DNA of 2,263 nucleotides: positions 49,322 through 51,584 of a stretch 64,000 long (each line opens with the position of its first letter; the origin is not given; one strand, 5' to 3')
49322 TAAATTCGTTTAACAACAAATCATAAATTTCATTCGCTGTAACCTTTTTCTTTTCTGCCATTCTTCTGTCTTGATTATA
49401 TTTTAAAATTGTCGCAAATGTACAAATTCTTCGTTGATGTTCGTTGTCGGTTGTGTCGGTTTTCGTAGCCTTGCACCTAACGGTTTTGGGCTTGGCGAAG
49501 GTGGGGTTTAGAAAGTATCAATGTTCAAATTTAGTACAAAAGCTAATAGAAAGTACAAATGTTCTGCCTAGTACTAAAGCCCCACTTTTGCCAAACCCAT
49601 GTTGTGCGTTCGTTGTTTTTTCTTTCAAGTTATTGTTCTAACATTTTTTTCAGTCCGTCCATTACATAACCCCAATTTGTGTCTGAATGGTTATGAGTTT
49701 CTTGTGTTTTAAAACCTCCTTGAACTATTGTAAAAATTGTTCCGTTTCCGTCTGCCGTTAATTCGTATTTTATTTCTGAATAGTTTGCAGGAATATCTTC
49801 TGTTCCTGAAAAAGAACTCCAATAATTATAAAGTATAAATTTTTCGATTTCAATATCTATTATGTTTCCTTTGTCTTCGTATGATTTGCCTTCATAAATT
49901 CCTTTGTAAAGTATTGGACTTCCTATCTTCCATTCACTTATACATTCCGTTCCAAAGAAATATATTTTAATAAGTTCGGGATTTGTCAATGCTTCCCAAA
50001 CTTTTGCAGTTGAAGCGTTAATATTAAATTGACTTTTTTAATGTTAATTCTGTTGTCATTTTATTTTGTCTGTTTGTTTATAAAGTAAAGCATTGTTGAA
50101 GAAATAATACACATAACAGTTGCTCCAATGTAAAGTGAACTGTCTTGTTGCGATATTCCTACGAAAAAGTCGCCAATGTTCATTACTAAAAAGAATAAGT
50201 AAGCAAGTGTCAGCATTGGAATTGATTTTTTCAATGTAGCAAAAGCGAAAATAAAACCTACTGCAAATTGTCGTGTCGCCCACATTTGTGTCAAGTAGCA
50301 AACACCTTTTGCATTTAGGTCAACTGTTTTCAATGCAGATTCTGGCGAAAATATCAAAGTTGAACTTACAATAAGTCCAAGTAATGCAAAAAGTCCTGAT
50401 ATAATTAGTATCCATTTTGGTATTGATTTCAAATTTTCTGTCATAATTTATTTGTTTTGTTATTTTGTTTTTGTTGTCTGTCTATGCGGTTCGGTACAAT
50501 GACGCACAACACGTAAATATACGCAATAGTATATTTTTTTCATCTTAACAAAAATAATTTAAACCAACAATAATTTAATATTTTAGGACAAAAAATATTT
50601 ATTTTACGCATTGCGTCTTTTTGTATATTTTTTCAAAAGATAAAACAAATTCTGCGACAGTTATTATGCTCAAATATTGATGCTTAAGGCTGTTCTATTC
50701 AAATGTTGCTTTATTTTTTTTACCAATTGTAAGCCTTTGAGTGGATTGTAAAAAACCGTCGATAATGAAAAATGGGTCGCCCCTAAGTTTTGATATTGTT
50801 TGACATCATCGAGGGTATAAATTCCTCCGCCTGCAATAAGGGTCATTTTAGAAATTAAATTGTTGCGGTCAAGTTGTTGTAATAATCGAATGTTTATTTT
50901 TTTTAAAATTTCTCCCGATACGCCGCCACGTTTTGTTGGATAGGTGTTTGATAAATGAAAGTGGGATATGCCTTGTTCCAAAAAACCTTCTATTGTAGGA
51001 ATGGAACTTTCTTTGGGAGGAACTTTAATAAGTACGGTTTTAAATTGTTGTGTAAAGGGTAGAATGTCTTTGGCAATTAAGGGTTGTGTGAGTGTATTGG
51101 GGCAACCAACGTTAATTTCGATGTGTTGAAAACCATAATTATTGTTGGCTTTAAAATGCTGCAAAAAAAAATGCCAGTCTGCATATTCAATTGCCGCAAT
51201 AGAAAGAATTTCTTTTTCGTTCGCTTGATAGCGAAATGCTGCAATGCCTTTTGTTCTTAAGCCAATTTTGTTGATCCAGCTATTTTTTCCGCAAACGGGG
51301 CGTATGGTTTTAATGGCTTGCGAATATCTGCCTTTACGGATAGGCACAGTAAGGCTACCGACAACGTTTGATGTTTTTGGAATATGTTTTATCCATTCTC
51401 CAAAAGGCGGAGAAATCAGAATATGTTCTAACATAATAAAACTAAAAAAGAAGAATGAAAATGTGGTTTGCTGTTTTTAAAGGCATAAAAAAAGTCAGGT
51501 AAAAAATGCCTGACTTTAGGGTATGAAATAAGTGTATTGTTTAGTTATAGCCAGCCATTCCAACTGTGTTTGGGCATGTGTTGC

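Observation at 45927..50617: Integron-like gene-cassette array with ~136-bp attC-like hairpins and no integrase in the window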

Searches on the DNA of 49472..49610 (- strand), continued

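Call 45: search_with_rna_model(model_id=R1, sources=[L141, L142, L143, L144, L145, L146, L147, L148, L149, L150, L151, L152, L153, L154, L155, L156, L157, L158, L159, L160, L161, L162, L163, L164, L165, L166, L167, L168, L169, L170, L171, L172, L173, L174, L175, L176, L177, L178, L179, L180, L181, L182, L183, L184, L185, L186, L187, L188, L189, L190, L191, L192, L193, L194, L195, L196, L197, L198, L199, L200, L201, L202, L203, L204, L205, L206, L207, L208, L209, L210, L211, L212, L213, L214, L215, L216, L217, L218, L219, L220], max_evalue=0.01)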
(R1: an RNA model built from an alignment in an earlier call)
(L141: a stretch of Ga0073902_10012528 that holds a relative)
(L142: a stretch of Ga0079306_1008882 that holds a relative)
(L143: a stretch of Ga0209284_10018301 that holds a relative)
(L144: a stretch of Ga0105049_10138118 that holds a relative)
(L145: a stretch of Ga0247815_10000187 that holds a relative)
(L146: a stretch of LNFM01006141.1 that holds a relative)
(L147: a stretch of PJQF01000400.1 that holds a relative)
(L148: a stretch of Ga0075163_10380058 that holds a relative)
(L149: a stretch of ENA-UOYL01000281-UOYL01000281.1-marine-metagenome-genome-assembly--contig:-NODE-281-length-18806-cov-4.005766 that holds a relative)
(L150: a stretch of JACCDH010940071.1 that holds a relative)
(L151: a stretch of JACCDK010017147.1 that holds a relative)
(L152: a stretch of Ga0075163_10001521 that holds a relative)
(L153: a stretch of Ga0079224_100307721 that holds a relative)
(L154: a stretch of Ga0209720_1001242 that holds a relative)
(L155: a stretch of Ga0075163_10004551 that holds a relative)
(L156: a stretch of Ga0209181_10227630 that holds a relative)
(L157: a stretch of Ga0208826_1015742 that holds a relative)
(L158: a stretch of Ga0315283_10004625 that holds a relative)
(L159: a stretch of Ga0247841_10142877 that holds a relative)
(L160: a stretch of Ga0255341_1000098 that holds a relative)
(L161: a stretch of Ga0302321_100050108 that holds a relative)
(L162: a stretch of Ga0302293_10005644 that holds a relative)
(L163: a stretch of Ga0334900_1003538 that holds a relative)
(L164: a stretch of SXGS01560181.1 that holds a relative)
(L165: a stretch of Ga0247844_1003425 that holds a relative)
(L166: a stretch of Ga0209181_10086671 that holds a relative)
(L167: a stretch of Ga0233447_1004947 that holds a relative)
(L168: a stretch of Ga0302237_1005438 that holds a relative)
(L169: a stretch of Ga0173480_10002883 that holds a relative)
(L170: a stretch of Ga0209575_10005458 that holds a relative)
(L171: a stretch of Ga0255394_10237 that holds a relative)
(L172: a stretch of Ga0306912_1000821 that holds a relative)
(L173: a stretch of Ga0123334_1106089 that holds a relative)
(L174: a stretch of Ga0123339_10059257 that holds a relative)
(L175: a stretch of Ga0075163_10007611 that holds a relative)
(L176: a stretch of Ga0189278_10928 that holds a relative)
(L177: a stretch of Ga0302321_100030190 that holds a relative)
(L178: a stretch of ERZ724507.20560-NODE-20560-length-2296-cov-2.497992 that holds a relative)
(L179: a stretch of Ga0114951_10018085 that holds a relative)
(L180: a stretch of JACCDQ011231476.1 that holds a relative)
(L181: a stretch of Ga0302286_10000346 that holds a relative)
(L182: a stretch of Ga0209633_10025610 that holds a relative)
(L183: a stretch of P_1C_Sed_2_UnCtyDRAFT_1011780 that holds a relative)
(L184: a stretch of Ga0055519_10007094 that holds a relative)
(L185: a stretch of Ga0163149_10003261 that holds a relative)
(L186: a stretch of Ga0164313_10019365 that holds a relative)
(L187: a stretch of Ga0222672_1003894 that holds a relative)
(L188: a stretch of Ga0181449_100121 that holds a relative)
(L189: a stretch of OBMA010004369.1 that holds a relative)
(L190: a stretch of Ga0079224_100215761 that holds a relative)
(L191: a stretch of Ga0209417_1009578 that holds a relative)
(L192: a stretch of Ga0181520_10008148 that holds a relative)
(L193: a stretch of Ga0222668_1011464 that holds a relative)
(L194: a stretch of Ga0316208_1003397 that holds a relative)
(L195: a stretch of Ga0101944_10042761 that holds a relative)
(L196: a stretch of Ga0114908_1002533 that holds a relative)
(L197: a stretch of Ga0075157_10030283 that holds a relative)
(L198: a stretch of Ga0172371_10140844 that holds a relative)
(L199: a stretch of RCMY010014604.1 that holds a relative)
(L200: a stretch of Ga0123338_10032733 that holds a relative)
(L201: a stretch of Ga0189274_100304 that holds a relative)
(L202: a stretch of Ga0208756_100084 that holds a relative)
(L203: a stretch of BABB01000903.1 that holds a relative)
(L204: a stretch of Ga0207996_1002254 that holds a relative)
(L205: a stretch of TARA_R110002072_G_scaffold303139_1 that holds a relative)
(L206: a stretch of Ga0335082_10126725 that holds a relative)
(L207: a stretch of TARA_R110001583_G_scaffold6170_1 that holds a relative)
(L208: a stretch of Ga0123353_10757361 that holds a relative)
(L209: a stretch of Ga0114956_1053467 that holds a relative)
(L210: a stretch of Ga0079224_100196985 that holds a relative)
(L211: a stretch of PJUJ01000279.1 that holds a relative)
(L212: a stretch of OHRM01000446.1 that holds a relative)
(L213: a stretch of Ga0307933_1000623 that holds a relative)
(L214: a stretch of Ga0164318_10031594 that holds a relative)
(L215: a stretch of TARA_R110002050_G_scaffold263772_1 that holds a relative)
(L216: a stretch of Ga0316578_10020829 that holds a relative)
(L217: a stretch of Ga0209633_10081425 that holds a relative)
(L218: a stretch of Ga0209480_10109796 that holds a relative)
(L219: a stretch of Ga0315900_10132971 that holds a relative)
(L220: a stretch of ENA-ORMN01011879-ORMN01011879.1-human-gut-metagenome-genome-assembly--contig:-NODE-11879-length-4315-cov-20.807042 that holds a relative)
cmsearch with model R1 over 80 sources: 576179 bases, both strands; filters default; matches with E-value up to 0.01: 46.
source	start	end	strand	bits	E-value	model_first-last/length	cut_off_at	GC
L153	2046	2183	+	103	5.3e-22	1-139/139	no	0.49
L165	19646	19783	+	101.9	1e-21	1-139/139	no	0.46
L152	9209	9346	+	98.7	6.1e-21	1-139/139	no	0.49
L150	16317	16454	+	98.1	8.2e-21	1-139/139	no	0.45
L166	2066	2203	+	96.3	2.2e-20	1-139/139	no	0.51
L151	6177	6314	+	96.2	2.4e-20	1-139/139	no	0.49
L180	2270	2406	+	90.6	5.4e-19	1-139/139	no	0.47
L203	311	449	-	87.6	2.9e-18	1-139/139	no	0.45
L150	12298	12435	+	73.1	9.6e-15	1-139/139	no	0.42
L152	12522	12659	+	70.5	4.1e-14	1-139/139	no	0.47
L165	12250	12387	+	70.5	4.3e-14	1-139/139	no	0.45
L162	5054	5191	+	69.6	6.9e-14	1-139/139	no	0.45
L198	817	956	-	67.7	2e-13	1-139/139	no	0.4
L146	14534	14674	+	67.5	2.2e-13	1-139/139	no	0.38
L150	10467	10604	+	60.9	9.1e-12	1-139/139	no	0.42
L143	4411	4548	+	60.7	1e-11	1-139/139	no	0.39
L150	13108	13244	+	59.3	2.1e-11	1-139/139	no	0.4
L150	13803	13937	+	59.2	2.3e-11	1-139/139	no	0.4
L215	14196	14332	+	57.6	5.6e-11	1-139/139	no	0.35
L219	2088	2223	+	57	8.1e-11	1-139/139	no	0.33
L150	16868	17004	+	56.3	1.2e-10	1-139/139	no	0.39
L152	8042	8179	+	55.5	1.8e-10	1-139/139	no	0.42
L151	5427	5562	+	55.2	2.2e-10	1-139/139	no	0.4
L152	18998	19138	+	54.7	2.8e-10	1-139/139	no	0.4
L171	4626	4762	-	54.7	2.9e-10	1-139/139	no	0.31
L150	15578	15715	+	54.4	3.3e-10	1-139/139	no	0.43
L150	11136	11273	+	54.4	3.4e-10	1-139/139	no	0.43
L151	6663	6799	+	53.3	6.2e-10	1-139/139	no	0.41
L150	14316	14456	+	53.2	6.5e-10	1-139/139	no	0.45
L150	18244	18382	+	50.9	2.4e-09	1-139/139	no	0.43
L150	15091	15228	+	49.5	5.2e-09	1-139/139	no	0.43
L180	2980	3115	+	46.9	2.3e-08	1-139/139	no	0.46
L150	19211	19350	+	44.8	7.2e-08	1-139/139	no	0.45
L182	4133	4271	+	44.6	8.2e-08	1-139/139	no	0.34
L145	11512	11650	+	41.4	4.9e-07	1-139/139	no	0.42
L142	3017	3155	+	40.6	7.7e-07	1-139/139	no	0.35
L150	17522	17659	+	40.3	8.9e-07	1-139/139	no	0.43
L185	3559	3695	+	40.1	9.9e-07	1-139/139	no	0.39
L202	12056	12257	+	36.3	8.4e-06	1-139/139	no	0.44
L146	12525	12663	+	35.8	1.1e-05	1-139/139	no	0.45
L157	3232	3370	+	35.6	1.2e-05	1-139/139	no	0.45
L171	7486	7624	-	29.6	0.00036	1-139/139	no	0.37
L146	11729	11894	+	27.7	0.001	1-139/139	no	0.43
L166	3007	3110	+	27.5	0.0011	1-105/139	3'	0.4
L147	10237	10373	+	26.3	0.0022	1-139/139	no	0.42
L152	18217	18353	+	24.9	0.0048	1-139/139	no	0.36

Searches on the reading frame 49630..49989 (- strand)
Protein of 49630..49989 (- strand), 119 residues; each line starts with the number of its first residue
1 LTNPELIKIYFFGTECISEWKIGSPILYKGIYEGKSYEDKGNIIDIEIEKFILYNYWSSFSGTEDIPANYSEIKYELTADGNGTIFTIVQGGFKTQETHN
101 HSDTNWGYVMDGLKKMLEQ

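Call 34: search_protein_families(library=pfam, proteins=[window:49630-49989:-], max_evalue=0.01)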
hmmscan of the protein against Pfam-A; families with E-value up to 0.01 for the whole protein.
window:49630-49989:- (119 aa): 1 family
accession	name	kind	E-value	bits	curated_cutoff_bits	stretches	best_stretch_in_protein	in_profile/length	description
PF08327.17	AHSA1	-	1.6e-14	54.7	22.1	1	2-118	12-125/125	Activator of Hsp90 ATPase homolog 1-like protein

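Call 65: find_encoding_contigs(protein=window:49630-49989:-, flank=8000, max_places=10)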
Protein window:49630-49989:- (119 aa): 13 contigs read that carry it; 8 places shown.
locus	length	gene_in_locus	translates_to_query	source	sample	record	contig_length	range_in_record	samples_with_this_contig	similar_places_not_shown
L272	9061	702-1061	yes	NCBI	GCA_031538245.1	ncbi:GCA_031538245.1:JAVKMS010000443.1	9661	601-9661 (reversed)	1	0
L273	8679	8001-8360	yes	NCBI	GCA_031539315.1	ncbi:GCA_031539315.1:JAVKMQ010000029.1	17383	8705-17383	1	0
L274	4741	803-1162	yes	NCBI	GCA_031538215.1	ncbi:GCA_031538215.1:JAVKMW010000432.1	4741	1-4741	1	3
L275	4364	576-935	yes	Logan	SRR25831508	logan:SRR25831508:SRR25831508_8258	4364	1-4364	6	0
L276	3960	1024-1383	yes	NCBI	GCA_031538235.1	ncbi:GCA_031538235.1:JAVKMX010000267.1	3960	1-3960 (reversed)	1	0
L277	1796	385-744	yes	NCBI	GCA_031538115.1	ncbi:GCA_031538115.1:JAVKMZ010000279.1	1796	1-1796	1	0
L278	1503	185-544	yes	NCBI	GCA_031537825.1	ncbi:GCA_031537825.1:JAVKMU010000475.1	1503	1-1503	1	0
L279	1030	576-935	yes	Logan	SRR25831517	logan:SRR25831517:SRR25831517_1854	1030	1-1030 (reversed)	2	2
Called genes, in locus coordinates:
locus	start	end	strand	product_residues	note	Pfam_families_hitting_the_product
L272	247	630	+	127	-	-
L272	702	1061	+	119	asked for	PF08327:AHSA1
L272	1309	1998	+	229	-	PF09564:RE_NgoBV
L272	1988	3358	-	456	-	PF00145:DNA_methylase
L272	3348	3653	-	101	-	PF20075:DUF6471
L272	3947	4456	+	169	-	-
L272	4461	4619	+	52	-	-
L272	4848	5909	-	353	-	PF01479:S4, PF00849:PseudoU_synth_2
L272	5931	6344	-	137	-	PF13588:HSDR_N_2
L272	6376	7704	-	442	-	-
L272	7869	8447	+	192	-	PF04973:NMN_transporter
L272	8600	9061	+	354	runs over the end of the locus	?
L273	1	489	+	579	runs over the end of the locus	PF17900:Peptidase_M1_N, PF01433:Peptidase_M1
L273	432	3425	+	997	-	PF25174:Beta-prop_THOC3 (faint), PF26550:Tricorn_2nd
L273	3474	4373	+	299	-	PF01513:NAD_kinase, PF20143:NAD_kinase_C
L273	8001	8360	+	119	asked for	PF08327:AHSA1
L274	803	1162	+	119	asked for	PF08327:AHSA1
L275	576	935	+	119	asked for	PF08327:AHSA1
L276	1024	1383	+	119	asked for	PF08327:AHSA1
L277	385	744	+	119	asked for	PF08327:AHSA1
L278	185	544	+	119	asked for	PF08327:AHSA1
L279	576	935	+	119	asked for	PF08327:AHSA1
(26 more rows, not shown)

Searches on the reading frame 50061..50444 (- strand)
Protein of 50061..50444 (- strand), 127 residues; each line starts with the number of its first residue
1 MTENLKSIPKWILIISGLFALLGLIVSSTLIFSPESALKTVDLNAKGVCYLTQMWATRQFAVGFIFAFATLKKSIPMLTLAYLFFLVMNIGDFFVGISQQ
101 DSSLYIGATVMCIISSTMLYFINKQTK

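Call 34: search_protein_families(library=pfam, proteins=[window:50061-50444:-], max_evalue=0.01)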
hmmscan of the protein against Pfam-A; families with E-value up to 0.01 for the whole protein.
window:50061-50444:- (127 aa): 2 families
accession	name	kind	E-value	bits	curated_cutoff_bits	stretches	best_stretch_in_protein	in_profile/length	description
PF14087.12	DUF4267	-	0.00046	20.6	27.8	1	21-105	2-91/110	Domain of unknown function (DUF4267)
PF18895.5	T4SS_pilin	-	0.0053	17.2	26.6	0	6-32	10-37/71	Type IV secretion system pilin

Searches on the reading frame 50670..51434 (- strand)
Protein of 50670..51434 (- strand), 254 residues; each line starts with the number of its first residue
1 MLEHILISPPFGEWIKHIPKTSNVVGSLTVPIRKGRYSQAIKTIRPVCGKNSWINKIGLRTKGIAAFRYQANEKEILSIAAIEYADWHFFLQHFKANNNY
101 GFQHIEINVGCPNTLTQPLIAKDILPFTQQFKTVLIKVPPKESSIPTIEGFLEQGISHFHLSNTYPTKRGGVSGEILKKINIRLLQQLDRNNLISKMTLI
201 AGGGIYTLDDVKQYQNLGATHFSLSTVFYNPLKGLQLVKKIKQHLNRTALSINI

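Call 10: find_encoding_contigs(protein=window:50670-51434:-, flank=10000, max_places=10)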
Protein window:50670-51434:- (254 aa): 14 contigs read that carry it; 10 places shown.
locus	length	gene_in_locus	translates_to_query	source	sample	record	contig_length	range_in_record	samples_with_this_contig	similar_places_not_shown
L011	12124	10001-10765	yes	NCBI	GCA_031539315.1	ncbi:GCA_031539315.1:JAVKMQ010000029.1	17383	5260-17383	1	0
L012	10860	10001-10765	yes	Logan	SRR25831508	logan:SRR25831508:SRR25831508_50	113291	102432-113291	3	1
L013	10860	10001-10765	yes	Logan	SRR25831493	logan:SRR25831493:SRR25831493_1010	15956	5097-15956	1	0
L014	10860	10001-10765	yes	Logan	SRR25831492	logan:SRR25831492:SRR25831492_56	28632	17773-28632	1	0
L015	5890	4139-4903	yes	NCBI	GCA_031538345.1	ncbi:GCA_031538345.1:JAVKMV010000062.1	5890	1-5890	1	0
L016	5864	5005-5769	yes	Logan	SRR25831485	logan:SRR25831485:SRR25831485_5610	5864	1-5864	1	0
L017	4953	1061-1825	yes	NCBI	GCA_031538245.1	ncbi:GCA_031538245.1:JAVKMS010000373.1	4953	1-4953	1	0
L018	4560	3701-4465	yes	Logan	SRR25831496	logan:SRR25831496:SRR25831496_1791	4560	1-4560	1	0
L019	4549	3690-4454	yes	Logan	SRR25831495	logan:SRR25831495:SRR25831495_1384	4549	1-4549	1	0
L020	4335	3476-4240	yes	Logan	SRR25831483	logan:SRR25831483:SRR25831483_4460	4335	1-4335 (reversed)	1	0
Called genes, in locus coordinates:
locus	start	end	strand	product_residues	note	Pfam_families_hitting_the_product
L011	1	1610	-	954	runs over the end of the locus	PF02347:GDC-P, PF21478:GcvP2_C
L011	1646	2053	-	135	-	PF22740:PapZ_C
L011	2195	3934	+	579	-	PF17900:Peptidase_M1_N, PF01433:Peptidase_M1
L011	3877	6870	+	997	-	PF25174:Beta-prop_THOC3 (faint), PF26550:Tricorn_2nd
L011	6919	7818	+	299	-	PF01513:NAD_kinase, PF20143:NAD_kinase_C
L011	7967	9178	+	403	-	PF08442:ATP-grasp_2, PF13549:ATP-grasp_5 (faint), PF24948:Citrate_synth_N, PF00549:Ligase_CoA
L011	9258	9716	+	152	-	PF00886:Ribosomal_S16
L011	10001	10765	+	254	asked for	PF01180:DHO_dh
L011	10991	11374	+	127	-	-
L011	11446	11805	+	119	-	PF08327:AHSA1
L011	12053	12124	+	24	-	?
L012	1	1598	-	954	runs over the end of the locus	PF02347:GDC-P, PF21478:GcvP2_C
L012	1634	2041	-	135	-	PF22740:PapZ_C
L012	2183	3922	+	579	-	PF17900:Peptidase_M1_N, PF01433:Peptidase_M1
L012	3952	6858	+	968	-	PF25174:Beta-prop_THOC3 (faint), PF26550:Tricorn_2nd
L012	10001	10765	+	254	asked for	PF01180:DHO_dh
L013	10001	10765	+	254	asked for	PF01180:DHO_dh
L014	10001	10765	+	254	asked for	PF01180:DHO_dh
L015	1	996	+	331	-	?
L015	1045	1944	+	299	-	PF01513:NAD_kinase, PF20143:NAD_kinase_C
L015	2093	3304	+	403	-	PF08442:ATP-grasp_2, PF13549:ATP-grasp_5 (faint), PF24948:Citrate_synth_N, PF00549:Ligase_CoA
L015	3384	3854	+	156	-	PF00886:Ribosomal_S16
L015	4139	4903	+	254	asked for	PF01180:DHO_dh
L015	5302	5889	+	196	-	?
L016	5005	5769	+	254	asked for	PF01180:DHO_dh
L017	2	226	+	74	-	?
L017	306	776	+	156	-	PF00886:Ribosomal_S16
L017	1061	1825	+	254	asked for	PF01180:DHO_dh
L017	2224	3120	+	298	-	PF09019:EcoRII-C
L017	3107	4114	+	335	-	PF00145:DNA_methylase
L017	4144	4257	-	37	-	-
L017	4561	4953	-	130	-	?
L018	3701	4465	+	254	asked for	PF01180:DHO_dh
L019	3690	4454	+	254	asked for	PF01180:DHO_dh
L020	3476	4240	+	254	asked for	PF01180:DHO_dh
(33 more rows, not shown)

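Call 34: search_protein_families(library=pfam, proteins=[window:50670-51434:-], max_evalue=0.01)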
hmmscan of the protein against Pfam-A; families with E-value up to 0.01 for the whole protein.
window:50670-51434:- (254 aa): 3 families
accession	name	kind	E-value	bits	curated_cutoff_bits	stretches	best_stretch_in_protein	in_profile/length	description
PF01180.27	DHO_dh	-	3.3e-14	53.2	27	1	50-247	62-289/291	Dihydroorotate dehydrogenase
PF00977.27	His_biosynth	-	0.0061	16.5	23.6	1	196-248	73-122/228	Histidine biosynthesis protein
PF01207.24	Dus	-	0.0062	16.1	20.4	0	86-114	64-92/311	Dihydrouridine synthase (Dus)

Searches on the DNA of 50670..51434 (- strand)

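Call 20: search_rna_families(sources=[L030, L037, L042, L044, L049, L064, L067, L080, L093, L027, L107, L136, L017], threshold=gathering)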
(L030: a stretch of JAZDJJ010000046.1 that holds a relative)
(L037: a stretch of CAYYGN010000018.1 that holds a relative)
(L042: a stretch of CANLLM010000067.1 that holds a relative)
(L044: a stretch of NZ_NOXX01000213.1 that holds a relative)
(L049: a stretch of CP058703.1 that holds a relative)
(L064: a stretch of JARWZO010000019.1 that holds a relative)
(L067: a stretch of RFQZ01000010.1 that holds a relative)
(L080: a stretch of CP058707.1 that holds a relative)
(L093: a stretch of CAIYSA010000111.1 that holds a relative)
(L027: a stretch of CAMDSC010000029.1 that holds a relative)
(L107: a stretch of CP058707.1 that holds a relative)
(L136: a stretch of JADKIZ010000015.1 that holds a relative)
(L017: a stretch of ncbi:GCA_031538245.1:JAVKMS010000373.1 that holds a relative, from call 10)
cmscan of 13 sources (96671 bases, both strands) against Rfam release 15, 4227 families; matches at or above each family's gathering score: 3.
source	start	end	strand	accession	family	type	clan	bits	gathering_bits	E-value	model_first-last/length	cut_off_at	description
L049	6224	6395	+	RF02001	group-II-D1D4-3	Intron;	CL00102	122.3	32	1.9e-24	1-170/170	no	Group II catalytic intron D1-D4-3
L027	5366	5433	+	RF03081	DUF805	Cis-reg;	CL00115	74.3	51.1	1.2e-11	1-68/68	no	DUF805 RNA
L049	2824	2856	-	RF02914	DUF805b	Cis-reg;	CL00115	40.5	35.6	7.3e-08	1-35/35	no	DUF805b RNA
